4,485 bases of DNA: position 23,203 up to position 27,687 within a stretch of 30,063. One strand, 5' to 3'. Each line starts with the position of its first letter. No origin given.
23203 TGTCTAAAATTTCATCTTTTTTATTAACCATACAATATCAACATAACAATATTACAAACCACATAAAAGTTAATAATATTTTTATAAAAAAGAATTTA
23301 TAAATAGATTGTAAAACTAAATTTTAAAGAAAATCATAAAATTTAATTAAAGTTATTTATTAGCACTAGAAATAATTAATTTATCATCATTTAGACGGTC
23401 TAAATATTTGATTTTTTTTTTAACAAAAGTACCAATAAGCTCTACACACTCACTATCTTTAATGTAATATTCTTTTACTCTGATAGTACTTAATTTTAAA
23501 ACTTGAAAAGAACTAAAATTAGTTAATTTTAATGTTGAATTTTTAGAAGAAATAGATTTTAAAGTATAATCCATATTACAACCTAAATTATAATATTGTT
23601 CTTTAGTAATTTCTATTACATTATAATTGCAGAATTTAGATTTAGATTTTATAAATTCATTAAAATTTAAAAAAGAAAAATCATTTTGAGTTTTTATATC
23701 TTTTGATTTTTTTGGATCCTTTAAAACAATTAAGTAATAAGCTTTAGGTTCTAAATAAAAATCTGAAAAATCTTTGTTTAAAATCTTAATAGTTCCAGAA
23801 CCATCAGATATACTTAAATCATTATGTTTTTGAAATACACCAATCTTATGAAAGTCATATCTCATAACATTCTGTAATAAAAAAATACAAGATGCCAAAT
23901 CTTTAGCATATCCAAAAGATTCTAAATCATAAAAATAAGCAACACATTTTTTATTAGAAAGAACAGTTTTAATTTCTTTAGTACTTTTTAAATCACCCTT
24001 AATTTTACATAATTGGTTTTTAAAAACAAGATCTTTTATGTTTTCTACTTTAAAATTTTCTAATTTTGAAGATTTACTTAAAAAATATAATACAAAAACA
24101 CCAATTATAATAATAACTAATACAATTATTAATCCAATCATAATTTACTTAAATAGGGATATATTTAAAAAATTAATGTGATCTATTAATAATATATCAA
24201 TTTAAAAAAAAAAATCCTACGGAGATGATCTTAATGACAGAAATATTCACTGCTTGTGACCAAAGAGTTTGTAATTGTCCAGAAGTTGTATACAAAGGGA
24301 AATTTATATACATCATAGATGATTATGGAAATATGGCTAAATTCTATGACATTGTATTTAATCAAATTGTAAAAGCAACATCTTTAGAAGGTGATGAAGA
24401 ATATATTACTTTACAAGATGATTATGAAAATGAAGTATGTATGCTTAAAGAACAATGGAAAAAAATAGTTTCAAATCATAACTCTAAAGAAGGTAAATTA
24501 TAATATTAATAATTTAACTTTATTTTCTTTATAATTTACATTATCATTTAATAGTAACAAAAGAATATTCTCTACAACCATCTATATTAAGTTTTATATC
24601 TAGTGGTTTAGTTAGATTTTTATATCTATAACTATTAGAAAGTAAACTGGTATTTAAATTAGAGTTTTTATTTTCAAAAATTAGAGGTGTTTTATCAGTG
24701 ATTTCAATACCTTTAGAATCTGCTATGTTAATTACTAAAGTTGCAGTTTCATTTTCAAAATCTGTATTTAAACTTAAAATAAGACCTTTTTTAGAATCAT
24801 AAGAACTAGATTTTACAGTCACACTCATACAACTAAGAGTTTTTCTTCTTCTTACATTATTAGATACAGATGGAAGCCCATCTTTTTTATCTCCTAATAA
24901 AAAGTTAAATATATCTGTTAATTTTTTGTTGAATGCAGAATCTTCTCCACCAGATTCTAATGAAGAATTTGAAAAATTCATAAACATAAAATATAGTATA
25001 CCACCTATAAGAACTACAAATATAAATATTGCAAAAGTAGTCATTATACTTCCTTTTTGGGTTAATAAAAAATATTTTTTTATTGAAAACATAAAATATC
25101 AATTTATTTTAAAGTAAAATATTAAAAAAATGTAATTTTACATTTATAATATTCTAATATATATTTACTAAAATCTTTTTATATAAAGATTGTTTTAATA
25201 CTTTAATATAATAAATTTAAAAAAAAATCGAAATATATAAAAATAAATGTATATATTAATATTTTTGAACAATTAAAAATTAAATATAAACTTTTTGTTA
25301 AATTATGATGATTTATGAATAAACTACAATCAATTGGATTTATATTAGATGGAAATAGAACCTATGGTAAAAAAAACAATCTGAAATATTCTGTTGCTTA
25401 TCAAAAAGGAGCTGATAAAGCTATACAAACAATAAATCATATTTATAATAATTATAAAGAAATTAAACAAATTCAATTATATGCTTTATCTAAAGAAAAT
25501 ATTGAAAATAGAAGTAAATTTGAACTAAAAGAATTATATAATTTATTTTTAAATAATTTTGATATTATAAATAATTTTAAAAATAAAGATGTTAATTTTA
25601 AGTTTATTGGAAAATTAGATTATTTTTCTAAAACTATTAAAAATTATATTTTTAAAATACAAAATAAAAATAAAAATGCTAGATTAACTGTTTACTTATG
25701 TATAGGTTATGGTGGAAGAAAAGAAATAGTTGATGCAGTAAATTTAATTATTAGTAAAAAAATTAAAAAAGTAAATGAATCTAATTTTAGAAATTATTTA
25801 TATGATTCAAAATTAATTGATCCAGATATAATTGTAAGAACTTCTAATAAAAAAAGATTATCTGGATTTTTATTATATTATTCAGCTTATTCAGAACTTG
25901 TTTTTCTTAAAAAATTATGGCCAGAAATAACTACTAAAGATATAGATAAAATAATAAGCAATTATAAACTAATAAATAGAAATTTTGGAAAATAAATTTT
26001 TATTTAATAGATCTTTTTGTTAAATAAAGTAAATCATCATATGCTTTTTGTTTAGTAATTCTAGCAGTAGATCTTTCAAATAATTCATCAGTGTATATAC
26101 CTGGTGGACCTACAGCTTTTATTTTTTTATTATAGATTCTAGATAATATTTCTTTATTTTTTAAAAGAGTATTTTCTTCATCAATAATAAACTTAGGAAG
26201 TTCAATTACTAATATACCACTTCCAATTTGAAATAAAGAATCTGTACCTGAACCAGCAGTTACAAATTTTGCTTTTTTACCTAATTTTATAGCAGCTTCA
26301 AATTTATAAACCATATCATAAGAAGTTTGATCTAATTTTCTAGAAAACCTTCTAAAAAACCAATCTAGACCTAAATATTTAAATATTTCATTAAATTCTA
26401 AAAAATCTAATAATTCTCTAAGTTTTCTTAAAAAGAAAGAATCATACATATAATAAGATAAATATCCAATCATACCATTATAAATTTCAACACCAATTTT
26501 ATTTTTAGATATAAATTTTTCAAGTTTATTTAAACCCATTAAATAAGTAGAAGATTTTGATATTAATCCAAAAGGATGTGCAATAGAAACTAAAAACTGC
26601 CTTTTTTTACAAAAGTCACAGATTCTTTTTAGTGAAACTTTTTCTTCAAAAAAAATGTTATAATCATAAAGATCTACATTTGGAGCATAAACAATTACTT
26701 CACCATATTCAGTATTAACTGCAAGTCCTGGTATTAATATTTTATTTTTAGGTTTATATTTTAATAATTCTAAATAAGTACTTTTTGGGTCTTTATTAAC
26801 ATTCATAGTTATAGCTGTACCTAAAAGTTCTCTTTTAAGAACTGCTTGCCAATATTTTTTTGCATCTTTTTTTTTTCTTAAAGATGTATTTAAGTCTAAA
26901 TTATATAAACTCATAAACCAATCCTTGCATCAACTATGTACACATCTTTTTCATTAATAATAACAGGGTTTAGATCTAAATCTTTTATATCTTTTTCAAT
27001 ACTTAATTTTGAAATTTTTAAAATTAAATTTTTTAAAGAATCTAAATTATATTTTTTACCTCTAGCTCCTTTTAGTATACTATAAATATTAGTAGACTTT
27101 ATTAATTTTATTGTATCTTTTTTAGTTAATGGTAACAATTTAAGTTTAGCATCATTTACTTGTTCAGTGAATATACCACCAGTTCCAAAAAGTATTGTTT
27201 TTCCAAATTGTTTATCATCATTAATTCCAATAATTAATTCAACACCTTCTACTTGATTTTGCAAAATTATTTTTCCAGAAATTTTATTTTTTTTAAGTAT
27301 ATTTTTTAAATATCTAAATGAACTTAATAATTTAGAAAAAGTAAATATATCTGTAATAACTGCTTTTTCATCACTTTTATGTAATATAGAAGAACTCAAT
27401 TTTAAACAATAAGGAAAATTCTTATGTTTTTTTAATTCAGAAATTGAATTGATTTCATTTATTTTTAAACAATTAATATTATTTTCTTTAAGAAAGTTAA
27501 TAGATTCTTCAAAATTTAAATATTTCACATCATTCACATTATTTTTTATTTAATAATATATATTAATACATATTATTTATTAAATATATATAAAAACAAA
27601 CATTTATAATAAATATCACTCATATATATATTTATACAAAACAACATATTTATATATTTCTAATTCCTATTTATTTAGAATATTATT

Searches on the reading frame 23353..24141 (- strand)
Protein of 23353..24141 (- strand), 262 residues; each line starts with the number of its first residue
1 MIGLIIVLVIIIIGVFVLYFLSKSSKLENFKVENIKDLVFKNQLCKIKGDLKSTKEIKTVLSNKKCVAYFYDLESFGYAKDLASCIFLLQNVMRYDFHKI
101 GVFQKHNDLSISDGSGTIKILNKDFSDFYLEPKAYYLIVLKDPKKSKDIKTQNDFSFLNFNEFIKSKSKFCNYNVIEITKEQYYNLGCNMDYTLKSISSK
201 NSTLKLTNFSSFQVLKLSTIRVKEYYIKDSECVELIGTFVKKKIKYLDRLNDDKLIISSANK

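Call 4: search_protein_families(library=pfam, proteins=[window:23353-24141:-], max_evalue=0.01)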
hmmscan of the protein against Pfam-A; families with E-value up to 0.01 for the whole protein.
window:23353-24141:- (262 aa): 1 family
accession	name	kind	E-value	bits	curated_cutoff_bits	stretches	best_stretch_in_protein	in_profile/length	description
PF11346.13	DUF3149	-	0.0067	16.4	23.2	0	4-26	15-37/40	Protein of unknown function (DUF3149)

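Call 70: search_protein_families(library=padloc, proteins=[window:23353-24141:-], max_evalue=0.001)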
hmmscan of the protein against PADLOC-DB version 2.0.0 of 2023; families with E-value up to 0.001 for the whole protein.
window:23353-24141:- (262 aa): 0 families

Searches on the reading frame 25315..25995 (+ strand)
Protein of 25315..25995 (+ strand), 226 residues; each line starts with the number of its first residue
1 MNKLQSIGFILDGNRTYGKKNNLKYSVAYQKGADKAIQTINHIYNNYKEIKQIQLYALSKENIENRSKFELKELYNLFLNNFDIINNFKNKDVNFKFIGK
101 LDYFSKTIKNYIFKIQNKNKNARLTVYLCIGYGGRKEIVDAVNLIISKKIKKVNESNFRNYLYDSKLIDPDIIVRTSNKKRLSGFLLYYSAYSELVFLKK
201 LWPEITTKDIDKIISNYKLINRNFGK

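Call 8: search_protein_families(library=pfam, proteins=[window:25315-25995:+], max_evalue=0.01)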
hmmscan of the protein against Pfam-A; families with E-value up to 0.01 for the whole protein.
window:25315-25995:+ (226 aa): 1 family
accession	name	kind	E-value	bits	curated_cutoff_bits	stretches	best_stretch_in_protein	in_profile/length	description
PF01255.24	Prenyltransf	-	3.4e-52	177.6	27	1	10-225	1-219/219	Putative undecaprenyl diphosphate synthase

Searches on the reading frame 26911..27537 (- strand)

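Call 8: search_protein_families(library=pfam, proteins=[window:26911-27537:-], max_evalue=0.01)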
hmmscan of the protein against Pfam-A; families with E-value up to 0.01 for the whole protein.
window:26911-27537:- (208 aa): 2 families
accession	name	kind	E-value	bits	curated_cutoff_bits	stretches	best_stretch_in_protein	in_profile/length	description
PF13549.11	ATP-grasp_5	-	1.5e-41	142.6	27.6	1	5-207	8-220/221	ATP-grasp domain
PF24948.1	Citrate_synth_N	-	0.0085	15.9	83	0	100-204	117-216/232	ATP-citrate synthase ATP-grasp domain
